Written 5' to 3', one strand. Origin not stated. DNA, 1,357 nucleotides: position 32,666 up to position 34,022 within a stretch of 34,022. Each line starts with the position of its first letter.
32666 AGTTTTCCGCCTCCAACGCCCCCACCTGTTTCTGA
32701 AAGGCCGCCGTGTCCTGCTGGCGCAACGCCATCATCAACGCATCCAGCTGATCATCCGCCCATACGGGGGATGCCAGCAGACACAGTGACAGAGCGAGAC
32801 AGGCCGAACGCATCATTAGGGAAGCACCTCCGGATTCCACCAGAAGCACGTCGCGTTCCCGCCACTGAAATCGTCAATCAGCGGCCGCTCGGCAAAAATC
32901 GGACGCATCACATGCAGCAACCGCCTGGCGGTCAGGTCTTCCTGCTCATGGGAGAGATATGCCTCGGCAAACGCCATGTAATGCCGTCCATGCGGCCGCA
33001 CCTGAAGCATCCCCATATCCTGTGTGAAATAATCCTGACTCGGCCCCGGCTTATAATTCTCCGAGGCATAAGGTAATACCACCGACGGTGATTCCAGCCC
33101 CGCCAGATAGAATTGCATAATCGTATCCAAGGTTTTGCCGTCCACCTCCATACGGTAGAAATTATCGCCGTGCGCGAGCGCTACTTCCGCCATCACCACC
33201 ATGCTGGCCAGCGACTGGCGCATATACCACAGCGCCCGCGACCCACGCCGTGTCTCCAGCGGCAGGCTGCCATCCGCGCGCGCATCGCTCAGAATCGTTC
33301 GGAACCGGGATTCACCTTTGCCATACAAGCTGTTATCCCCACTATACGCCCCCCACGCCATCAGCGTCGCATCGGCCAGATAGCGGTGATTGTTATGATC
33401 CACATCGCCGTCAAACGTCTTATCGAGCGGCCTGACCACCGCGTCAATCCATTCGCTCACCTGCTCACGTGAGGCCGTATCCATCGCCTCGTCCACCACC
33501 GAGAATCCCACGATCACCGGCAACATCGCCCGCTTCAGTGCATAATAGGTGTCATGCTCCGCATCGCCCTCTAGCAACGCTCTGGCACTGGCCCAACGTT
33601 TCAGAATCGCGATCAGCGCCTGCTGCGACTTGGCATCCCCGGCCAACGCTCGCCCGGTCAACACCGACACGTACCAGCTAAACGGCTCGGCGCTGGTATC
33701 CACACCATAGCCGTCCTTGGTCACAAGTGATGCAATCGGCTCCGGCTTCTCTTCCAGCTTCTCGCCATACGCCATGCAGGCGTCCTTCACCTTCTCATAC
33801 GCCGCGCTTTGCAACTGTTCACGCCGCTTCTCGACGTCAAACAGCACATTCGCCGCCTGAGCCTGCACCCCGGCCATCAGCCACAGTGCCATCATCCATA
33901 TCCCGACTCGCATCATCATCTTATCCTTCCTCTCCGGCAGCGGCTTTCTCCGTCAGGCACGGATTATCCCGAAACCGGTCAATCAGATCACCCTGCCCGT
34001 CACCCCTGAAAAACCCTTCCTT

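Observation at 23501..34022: Alginate-type O-acetylation plus lyase machinery split over two convergent operons, with no synthase in view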

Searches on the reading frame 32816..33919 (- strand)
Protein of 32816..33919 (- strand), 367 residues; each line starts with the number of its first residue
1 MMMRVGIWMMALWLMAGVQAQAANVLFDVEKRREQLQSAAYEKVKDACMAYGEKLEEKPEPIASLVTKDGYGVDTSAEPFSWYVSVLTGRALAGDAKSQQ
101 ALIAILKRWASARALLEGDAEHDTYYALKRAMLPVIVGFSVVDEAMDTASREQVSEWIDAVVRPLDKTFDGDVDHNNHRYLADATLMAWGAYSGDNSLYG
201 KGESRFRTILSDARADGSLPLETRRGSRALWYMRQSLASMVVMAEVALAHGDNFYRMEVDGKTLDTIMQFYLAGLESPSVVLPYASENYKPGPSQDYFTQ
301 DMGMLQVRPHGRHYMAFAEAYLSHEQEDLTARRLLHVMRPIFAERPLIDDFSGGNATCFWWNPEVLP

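Call 3: search_protein_families(library=pfam, proteins=[window:32816-33919:-], max_evalue=0.01)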
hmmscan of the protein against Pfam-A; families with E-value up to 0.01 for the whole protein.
window:32816-33919:- (367 aa): 1 family
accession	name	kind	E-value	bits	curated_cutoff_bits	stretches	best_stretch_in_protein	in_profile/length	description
PF05426.18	Alginate_lyase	-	3.3e-23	83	22.2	1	145-279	134-273/275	Alginate lyase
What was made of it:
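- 32816..33919 (-): AlgL-type PL5 polysaccharide lyase (367 aa, signal peptide). Pfam Alginate_lyase 83 bits (call 3).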

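Call 4: search_protein_families(library=ncbifam, proteins=[window:32816-33919:-], max_evalue=0.01)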
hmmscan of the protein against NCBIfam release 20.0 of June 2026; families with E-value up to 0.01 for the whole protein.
window:32816-33919:- (367 aa): 5 families
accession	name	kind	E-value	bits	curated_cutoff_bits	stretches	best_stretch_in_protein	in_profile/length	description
NF001469.0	PRK00325.1-4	equivalog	1.5e-16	60.4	366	1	98-278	110-294/360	polysaccharide lyase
NF001466.0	PRK00325.1-1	equivalog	3.4e-10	39.5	615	1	77-257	54-234/320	poly(beta-D-mannuronate) lyase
NF001467.0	PRK00325.1-2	equivalog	8.1e-09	34.8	429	1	93-277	106-296/364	mannuronate-specific alginate lyase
NF001468.0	PRK00325.1-3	equivalog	1.4e-06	27.6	711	1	102-281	119-304/373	mannuronate-specific alginate lyase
NF001470.0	PRK00325.1-5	equivalog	0.0004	19.4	743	1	101-278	115-298/367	mannuronate-specific alginate lyase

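Call 7: find_encoding_contigs(protein=window:32816-33919:-, flank=10000, max_places=6)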
Protein window:32816-33919:- (367 aa): no gene with exactly this product is on record in the collection.

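Call 12: find_related_loci(query=window:32816-33919:-, collection=genome_contigs, flank=10000)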
Query window:32816-33919:- (367 aa) in genome_contigs; peptide patterns used: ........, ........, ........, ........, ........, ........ (x = any residue, [..] = any of these).
50 stretches matched a pattern; 15 encode a relative of the query (tblastn E <= 1e-3); 15 distinct loci.
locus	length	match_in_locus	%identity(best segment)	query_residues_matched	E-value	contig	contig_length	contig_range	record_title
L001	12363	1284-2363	52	7-363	5e-120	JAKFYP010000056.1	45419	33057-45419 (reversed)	MAG: Alphaproteobacteria bacterium isolate ND5_Bin_71 ND5_0000585, whole genome shotgun sequence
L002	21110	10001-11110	49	1-363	5e-116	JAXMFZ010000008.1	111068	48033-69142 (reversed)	MAG: Gammaproteobacteria bacterium isolate STL-PRO100 C3.186.fa-8, whole genome shotgun sequence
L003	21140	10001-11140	46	3-363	2e-110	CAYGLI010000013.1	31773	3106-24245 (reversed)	MAG TPA_asm: uncultured Micavibrio sp. isolate ERP117304_co1_166 genome assembly, contig: NODE_1523_length_31773_cov_10.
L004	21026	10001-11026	48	26-363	1e-107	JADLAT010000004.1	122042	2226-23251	MAG: Alphaproteobacteria bacterium isolate SJ137 c_000000172752, whole genome shotgun sequence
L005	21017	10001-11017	47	26-363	2e-104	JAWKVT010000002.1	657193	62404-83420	MAG: Alphaproteobacteria bacterium isolate AC1.162 AC1.162.fa-2, whole genome shotgun sequence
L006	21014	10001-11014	50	25-360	2e-104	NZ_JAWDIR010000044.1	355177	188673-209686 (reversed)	Pseudoxanthobacter sp. M-2 contig.5.lin, whole genome shotgun sequence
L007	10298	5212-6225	49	25-360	4e-104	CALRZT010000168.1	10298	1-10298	MAG: Pseudoxanthobacter soli DSM 19599 isolate JJ-MO7B3-363-2-m1-bin365 genome assembly, contig: JJ-MO7B3-363-C748, whol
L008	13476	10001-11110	42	1-363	5e-104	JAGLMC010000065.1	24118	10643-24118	MAG: Alphaproteobacteria bacterium isolate RS_5_43 ROV157_5.bin.43.fa_65, whole genome shotgun sequence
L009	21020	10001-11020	47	26-363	1e-102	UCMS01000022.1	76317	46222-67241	Rhizobiales bacterium isolate AFS098815 genome assembly, contig: contig_22, whole genome shotgun sequence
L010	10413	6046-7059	49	25-360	1e-101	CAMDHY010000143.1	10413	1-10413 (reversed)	MAG: Pseudoxanthobacter soli DSM 19599 isolate MsE-30jul19-87 genome assembly, contig: MsE-30jul19-C9865, whole genome s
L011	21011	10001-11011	46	27-360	4e-101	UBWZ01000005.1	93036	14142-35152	Rhizobiales bacterium isolate AFS048116 genome assembly, contig: contig_5, whole genome shotgun sequence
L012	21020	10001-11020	48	26-363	2e-100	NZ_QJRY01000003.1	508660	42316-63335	Rhizobium wuzhouense strain W44 scaffold3, whole genome shotgun sequence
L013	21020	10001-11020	47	26-363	3e-98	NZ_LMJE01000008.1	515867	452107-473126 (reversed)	Rhizobium sp. Root274 contig_3, whole genome shotgun sequence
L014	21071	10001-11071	46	14-364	5e-92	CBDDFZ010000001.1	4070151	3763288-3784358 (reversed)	MAG: Alphaproteobacteria bacterium isolate b6aa2659-7d1d-45a1-9f22-567302c98a9b genome assembly, contig: contig_1, whole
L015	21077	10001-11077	51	8-363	6e-124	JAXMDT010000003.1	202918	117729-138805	MAG: Rickettsiales bacterium isolate STL-PRO43 C3.18.fa-3, whole genome shotgun sequence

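Call 16: search_protein_families(library=pfam, proteins=[L015:3737-5248:+, L015:5253-6344:+, L015:6363-9980:+, L015:2594-3562:-, L015:16006-17088:-, L004:1103-2467:-, L004:2464-4002:-, L004:4235-5770:+, L004:5775-6839:+, L004:6847-9924:+], max_evalue=0.001)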
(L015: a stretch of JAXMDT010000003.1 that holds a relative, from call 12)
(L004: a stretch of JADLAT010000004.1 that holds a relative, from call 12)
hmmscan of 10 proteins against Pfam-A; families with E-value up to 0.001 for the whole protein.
L015:3737-5248:+ (503 aa): 2 families
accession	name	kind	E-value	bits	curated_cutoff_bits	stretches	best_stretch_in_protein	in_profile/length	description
PF13641.12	Glyco_tranf_2_3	-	1.3e-31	110.8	27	1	80-334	2-229/230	Glycosyltransferase like family 2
PF13632.12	Glyco_trans_2_3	-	1.9e-18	67.4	27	1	175-402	1-192/198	Glycosyl transferase family group 2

L015:5253-6344:+ (363 aa): 2 families
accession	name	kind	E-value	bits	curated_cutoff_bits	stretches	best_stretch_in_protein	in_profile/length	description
PF13437.12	HlyD_3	-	2.2e-09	38.4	22.2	1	243-335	2-96/106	HlyD family secretion protein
PF07238.19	PilZ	-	2.1e-05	25.2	22.5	1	14-115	6-100/102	PilZ domain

L015:6363-9980:+ (1205 aa): 3 families
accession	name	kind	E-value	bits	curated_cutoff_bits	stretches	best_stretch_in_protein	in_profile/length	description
PF13229.12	Beta_helix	-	3.1e-14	53.3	25.9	1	970-1070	44-143/158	Right handed beta helix region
PF05048.19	NosD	-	5.4e-13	49.3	23.6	1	886-1019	59-173/212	Periplasmic copper-binding protein (NosD)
PF14559.12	TPR_19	-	2.6e-05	24.9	25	0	250-313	1-66/68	Tetratricopeptide repeat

L015:2594-3562:- (322 aa): 2 families
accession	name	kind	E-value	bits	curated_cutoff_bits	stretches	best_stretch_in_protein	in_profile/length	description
PF01300.24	Sua5_yciO_yrdC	-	1.6e-54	184.5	25.1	1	20-199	2-178/178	Telomere recombination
PF03481.19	Sua5_C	-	8.2e-22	78.6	22.9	1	201-319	1-136/136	Threonylcarbamoyl-AMP synthase, C-terminal domain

L015:16006-17088:- (360 aa): 1 family
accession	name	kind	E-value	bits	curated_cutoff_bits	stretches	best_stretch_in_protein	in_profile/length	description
PF05426.18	Alginate_lyase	-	2e-38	132.9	22.2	1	158-298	130-273/275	Alginate lyase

L004:1103-2467:- (454 aa): 4 families
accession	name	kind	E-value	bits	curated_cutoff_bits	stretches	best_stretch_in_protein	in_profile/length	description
PF10082.15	BBP2_2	-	7.3e-60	203.3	23.7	1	85-453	19-377/378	Putative beta-barrel porin 2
PF19089.6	DUF5777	-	8.2e-05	22.4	23.1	0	398-449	150-201/247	Membrane bound beta barrel domain (DUF5777)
PF04575.19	SlipAM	-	0.00015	21.8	22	1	359-451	188-285/288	Surface lipoprotein assembly modifier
PF13505.12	OMP_b-brl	-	0.00074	20.2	28.7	0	307-452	25-173/175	Outer membrane protein beta-barrel domain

L004:2464-4002:- (512 aa): 1 family
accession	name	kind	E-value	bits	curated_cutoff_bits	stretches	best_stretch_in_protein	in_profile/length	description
PF08238.18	Sel1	-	4.7e-19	68.6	30.7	2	464-498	1-35/36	Sel1 repeat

L004:4235-5770:+ (511 aa): 2 families
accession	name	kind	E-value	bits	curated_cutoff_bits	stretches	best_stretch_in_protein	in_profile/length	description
PF13641.12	Glyco_tranf_2_3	-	4.2e-30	105.9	27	1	84-342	2-229/230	Glycosyltransferase like family 2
PF13632.12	Glyco_trans_2_3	-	5.6e-17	62.6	27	1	185-414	3-196/198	Glycosyl transferase family group 2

L004:5775-6839:+ (354 aa): 3 families
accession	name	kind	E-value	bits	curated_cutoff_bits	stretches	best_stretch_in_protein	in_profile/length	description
PF13437.12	HlyD_3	-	6.9e-18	65.8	22.2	1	240-331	2-95/106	HlyD family secretion protein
PF16576.10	HlyD_D23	-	2.7e-07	30.5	30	1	238-314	109-185/214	Barrel-sandwich domain of CusB or HlyD membrane-fusion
PF07238.19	PilZ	-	2.6e-05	24.9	22.5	1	15-116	6-100/102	PilZ domain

L004:6847-9924:+ (1025 aa): 2 families
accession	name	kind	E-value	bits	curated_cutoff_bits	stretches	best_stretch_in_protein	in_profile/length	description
PF13229.12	Beta_helix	-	3.1e-14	53.3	25.9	1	779-934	3-137/158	Right handed beta helix region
PF05048.19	NosD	-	2.2e-13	50.6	23.6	1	775-878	59-158/212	Periplasmic copper-binding protein (NosD)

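Call 19: search_protein_families(library=ncbifam, proteins=[L015:3737-5248:+, L015:5253-6344:+, L015:6363-9980:+, L014:945-2228:+, L012:941-2278:+, L012:4895-6304:+, L002:2104-3363:+, L002:6263-7198:+, L002:330-1670:+, L004:2464-4002:-], max_evalue=0.001)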
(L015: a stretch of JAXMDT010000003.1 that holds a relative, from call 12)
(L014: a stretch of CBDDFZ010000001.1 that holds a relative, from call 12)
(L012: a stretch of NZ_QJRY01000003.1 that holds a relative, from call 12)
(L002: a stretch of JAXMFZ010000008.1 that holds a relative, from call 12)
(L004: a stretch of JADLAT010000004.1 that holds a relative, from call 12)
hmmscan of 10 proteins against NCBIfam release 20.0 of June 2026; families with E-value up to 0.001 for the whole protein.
L015:3737-5248:+ (503 aa): 0 families

L015:5253-6344:+ (363 aa): 1 family
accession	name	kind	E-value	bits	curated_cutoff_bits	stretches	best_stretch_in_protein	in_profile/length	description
TIGR00998.1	8a0101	subfamily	0.00035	19.6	390.8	0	242-322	206-287/334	EmrA/EmrK family multidrug efflux transporter periplasmic adaptor subunit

L015:6363-9980:+ (1205 aa): 2 families
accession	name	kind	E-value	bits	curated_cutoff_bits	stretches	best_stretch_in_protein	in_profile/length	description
NF038177.1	epimerase_AlgG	equivalog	1.8e-95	320.5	700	1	696-1111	54-456/519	mannuronan 5-epimerase AlgG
TIGR03804.1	para_beta_helix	repeat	0.00025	20.7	19.45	1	981-1019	7-43/44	parallel beta-helix repeat protein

L014:945-2228:+ (427 aa): 16 families
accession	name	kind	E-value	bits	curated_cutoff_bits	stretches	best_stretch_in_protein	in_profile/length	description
TIGR03026.1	NDP-sugDHase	subfamily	8e-110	367.4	189.8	1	1-399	1-397/413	nucleotide sugar dehydrogenase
NF041297.1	UDPGDh_AglM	equivalog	1e-97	327.8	670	1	1-360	1-362/429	UDP-glucose 6-dehydrogenase AglM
NF047673.2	TeichurnBiosyTuaD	equivalog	1.9e-74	251.4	700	1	2-380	3-378/439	UDP-glucose 6-dehydrogenase TuaD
NF040825.1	UDPMaNacDH_Arch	equivalog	6.6e-38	130.6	750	1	1-365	1-360/418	UDP-N-acetyl-D-mannosamine dehydrogenase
NF011631.0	PRK15057.1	equivalog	7.3e-34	117.5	757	1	1-358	1-341/388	UDP-glucose 6-dehydrogenase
NF008286.0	PRK11064.1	equivalog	1.3e-31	109.6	459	1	2-343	5-350/420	UDP-N-acetyl-D-mannosamine dehydrogenase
NF011729.0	PRK15182.1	equivalog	2.1e-12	46.6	592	1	2-364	8-365/425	Vi polysaccharide biosynthesis UDP-N-acetylglucosamine C-6 dehydrogenase TviB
TIGR00745.1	apbA_panE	subfamily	9.4e-06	25.1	141.35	1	3-42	2-41/305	2-dehydropantoate 2-reductase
NF007039.0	PRK09496.3-2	equivalog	6.4e-05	21.9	293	1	1-41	1-41/446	Trk system potassium transporter TrkA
NF000942.0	PRK00094.1-4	subfamily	9.9e-05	21.7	257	1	1-114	3-110/334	NAD(P)H-dependent glycerol-3-phosphate dehydrogenase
NF007034.0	PRK09496.2-1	subfamily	0.00011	21.3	344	1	1-40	1-39/445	Trk system potassium transporter TrkA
NF001933.0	PRK00711.1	subfamily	0.00013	21.1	383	1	1-33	1-33/429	D-amino acid dehydrogenase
NF007031.0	PRK09496.1-2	equivalog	0.00016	20.9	289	1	1-41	1-41/458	Trk system potassium transporter TrkA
NF000941.0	PRK00094.1-3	equivalog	0.00052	19.3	423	1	2-86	3-81/336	NAD(P)H-dependent glycerol-3-phosphate dehydrogenase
NF007041.0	PRK09496.3-4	equivalog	0.00065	18.5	386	0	1-41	1-41/450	Trk system potassium transporter TrkA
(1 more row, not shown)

L012:941-2278:+ (445 aa): 9 families
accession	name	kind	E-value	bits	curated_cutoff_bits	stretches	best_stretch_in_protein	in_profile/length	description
TIGR03026.1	NDP-sugDHase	subfamily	1.5e-112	376.4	189.8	1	10-411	1-390/413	nucleotide sugar dehydrogenase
NF041297.1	UDPGDh_AglM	equivalog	4.5e-94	315.8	670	1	10-365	1-359/429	UDP-glucose 6-dehydrogenase AglM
NF047673.2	TeichurnBiosyTuaD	equivalog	8.2e-72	242.7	700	1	11-365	3-353/439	UDP-glucose 6-dehydrogenase TuaD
NF040825.1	UDPMaNacDH_Arch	equivalog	4.4e-39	134.5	750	1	10-366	1-352/418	UDP-N-acetyl-D-mannosamine dehydrogenase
NF011631.0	PRK15057.1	equivalog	1.7e-32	113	757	1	10-403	1-363/388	UDP-glucose 6-dehydrogenase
NF008286.0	PRK11064.1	equivalog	1.1e-30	106.6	459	1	11-367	5-366/420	UDP-N-acetyl-D-mannosamine dehydrogenase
NF011729.0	PRK15182.1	equivalog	6.7e-15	54.8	592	1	10-366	7-358/425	Vi polysaccharide biosynthesis UDP-N-acetylglucosamine C-6 dehydrogenase TviB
NF007039.0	PRK09496.3-2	equivalog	0.00011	21.1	293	1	10-45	1-36/446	Trk system potassium transporter TrkA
NF001933.0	PRK00711.1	subfamily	0.00087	18.4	383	0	10-42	1-33/429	D-amino acid dehydrogenase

L012:4895-6304:+ (469 aa): 5 families
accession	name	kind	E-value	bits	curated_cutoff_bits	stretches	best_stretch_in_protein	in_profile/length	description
TIGR01479.1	GMP_PMI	equivalog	8.8e-112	374.3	372.95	1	4-443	1-439/467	mannose-1-phosphate guanylyltransferase/mannose-6-phosphate isomerase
NF012004.0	PRK15460.1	equivalog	4.7e-81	272.8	859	1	3-411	5-417/478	mannose-1-phosphate guanyltransferase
NF002023.0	PRK00844.1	subfamily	5.9e-07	28.7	458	1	4-225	7-226/408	glucose-1-phosphate adenylyltransferase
TIGR03992.1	Arch_glmU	subfamily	6.2e-05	22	292.1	1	6-202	3-175/393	bifunctional sugar-1-phosphate nucleotidylyltransferase/acetyltransferase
TIGR02091.1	glgC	equivalog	0.00012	21.3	424.9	0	7-282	4-255/364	glucose-1-phosphate adenylyltransferase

L002:2104-3363:+ (419 aa): 7 families
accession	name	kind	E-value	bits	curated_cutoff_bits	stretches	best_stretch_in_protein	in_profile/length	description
TIGR03026.1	NDP-sugDHase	subfamily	1.1e-116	390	189.8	1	2-402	1-389/413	nucleotide sugar dehydrogenase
NF041297.1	UDPGDh_AglM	equivalog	5e-93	312.3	670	1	2-356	1-358/429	UDP-glucose 6-dehydrogenase AglM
NF047673.2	TeichurnBiosyTuaD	equivalog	9.2e-72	242.5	700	1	1-357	1-353/439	UDP-glucose 6-dehydrogenase TuaD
NF040825.1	UDPMaNacDH_Arch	equivalog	5.3e-41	140.8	750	1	2-358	1-352/418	UDP-N-acetyl-D-mannosamine dehydrogenase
NF008286.0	PRK11064.1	equivalog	5.8e-36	124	459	1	3-358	5-365/420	UDP-N-acetyl-D-mannosamine dehydrogenase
NF011631.0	PRK15057.1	equivalog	3e-34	118.8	757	1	2-361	1-343/388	UDP-glucose 6-dehydrogenase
NF011729.0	PRK15182.1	equivalog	1.3e-17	63.7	592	1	3-358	8-358/425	Vi polysaccharide biosynthesis UDP-N-acetylglucosamine C-6 dehydrogenase TviB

L002:6263-7198:+ (311 aa): 0 families

L002:330-1670:+ (446 aa): 2 families
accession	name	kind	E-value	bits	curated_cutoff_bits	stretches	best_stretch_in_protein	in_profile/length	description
TIGR03014.2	EpsL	equivalog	7.6e-20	71.3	275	1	78-446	24-385/385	XrtB/PEP-CTERM-associated polysaccharide biosynthesis outer membrane protein EpsL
TIGR03016.1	pepcterm_hypo_1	hypoth_equivalog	9.1e-06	24.9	90.85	0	354-446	391-477/477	TIGR03016 family PEP-CTERM system-associated outer membrane protein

L004:2464-4002:- (512 aa): 2 families
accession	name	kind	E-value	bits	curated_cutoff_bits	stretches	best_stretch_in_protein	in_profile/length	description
NF033786.1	phenyl_MerG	equivalog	9.8e-08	32.2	350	1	414-495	87-177/217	phenylmercury resistance protein MerG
NF045484.1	TransRegExoR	equivalog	0.00081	18.7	450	0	454-506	151-203/267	exopolysaccharide production regulator ExoR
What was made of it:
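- A GMP/PMI gene scores above its equivalog cut-off (call 19). All alginate equivalog cut-offs are missed (calls 4, 19).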

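Call 25: search_solved_structures(query=window:32816-33919:-, max_evalue=0.01, show_alignments=2)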
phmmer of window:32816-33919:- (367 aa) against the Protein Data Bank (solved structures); distinct sequences matched with E-value up to 0.01: 14.
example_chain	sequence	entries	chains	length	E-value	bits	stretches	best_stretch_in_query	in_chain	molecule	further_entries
1hv6_A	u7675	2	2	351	1.7e-18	70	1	99-288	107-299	ALGINATE LYASE | PROTEIN (ALGINATE LYASE A1-III)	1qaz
4f13_A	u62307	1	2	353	5.1e-18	68.3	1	99-288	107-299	Alginate lyase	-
4f10_A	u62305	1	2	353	3e-17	65.8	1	99-288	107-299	Alginate lyase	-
4e1y_A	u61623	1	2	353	3.7e-17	65.5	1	99-288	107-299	Alginate lyase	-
7fhz_A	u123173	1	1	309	7.8e-16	61.2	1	93-269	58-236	Polysaccharide lyase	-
7fhu_A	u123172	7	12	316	8.3e-16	61.1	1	93-269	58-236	Polysaccharide lyase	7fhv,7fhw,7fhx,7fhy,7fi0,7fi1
7fi2_A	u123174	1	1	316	1.4e-14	57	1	93-269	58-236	Polysaccharide lyase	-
7wxj_A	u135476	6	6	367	2.2e-06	30.1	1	150-257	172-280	poly(beta-D-mannuronate) lyase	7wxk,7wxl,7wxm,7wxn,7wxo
7xtf_A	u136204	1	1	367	7.1e-06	28.4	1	150-257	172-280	Poly(Beta-D-mannuronate) lyase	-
3nfv_A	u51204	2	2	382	1.5e-05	27.4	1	172-285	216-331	alginate lyase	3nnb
7wxr_A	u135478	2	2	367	2.9e-05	26.4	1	150-257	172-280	poly(beta-D-mannuronate) lyase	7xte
7wxp_A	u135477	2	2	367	4.3e-05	25.9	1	150-257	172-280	poly(beta-D-mannuronate) lyase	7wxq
4ozv_A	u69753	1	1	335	0.0022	20.2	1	152-260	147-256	Alginate lyase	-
7sa8_A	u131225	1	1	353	0.0024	20.1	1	152-260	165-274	Alginate lyase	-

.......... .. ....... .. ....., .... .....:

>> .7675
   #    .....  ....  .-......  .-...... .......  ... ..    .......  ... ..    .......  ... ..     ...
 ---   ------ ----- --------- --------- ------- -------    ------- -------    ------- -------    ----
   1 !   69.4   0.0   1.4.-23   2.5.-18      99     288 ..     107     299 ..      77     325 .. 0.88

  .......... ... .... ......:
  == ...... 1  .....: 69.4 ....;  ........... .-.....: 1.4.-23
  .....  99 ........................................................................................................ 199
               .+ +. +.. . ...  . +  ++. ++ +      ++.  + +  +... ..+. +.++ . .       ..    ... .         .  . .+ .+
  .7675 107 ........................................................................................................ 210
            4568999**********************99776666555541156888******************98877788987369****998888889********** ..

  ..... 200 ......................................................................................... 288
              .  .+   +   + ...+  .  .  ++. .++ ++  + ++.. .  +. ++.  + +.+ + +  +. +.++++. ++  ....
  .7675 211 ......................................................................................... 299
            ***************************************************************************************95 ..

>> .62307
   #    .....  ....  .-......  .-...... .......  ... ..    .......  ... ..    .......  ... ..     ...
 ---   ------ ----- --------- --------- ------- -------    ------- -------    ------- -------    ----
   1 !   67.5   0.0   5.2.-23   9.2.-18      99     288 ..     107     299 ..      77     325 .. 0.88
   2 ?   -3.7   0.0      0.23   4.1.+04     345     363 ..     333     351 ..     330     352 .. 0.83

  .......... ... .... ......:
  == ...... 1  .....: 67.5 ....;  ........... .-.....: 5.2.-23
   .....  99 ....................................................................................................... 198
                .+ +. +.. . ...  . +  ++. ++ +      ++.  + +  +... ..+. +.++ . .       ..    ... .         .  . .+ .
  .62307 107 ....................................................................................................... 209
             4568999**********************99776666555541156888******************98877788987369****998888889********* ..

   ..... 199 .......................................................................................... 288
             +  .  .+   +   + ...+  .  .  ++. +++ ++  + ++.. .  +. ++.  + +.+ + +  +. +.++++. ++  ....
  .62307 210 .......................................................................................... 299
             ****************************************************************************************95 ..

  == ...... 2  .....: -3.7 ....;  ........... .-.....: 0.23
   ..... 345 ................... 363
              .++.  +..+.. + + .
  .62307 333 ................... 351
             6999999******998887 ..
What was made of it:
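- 32816..33919 (-): PDB A1-III 1HV6 E=1.7e-18, with the NNH and R...Y catalytic residues aligned (call 25).
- On AlgL / PL5 alginate lyase: NNH(R)Y and RR..R..WY align with the A1-III catalytic segments (call 25).
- Checked: Lyase versus PL5 A1-III 1HV6, E=2e-18 (call 25).
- PL5 lyases closest to the window enzyme include a 'polysaccharide lyase' entry not named as alginate-specific (7FHU, call 25).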

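Call 26: search_solved_structures(query=L015:3737-5248:+, max_evalue=0.01, show_alignments=0)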
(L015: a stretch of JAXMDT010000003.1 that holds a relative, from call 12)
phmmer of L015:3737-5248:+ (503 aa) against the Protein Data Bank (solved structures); distinct sequences matched with E-value up to 0.01: 0.

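Call 27: search_solved_structures(query=L015:5253-6344:+, max_evalue=0.01, show_alignments=0)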
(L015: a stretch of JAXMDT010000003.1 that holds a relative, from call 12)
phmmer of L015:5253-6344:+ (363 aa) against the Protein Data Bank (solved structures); distinct sequences matched with E-value up to 0.01: 3.
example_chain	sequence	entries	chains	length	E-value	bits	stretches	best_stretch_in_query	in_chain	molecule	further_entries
4rt0_A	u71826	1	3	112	1.4e-14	57.4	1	12-122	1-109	Alginate biosynthesis protein Alg44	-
4xrn_A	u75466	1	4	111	5.6e-14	55.5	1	13-122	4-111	Alginate biosynthesis protein Alg44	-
4rt1_A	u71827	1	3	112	9.6e-14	54.7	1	12-122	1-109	Alginate biosynthesis protein Alg44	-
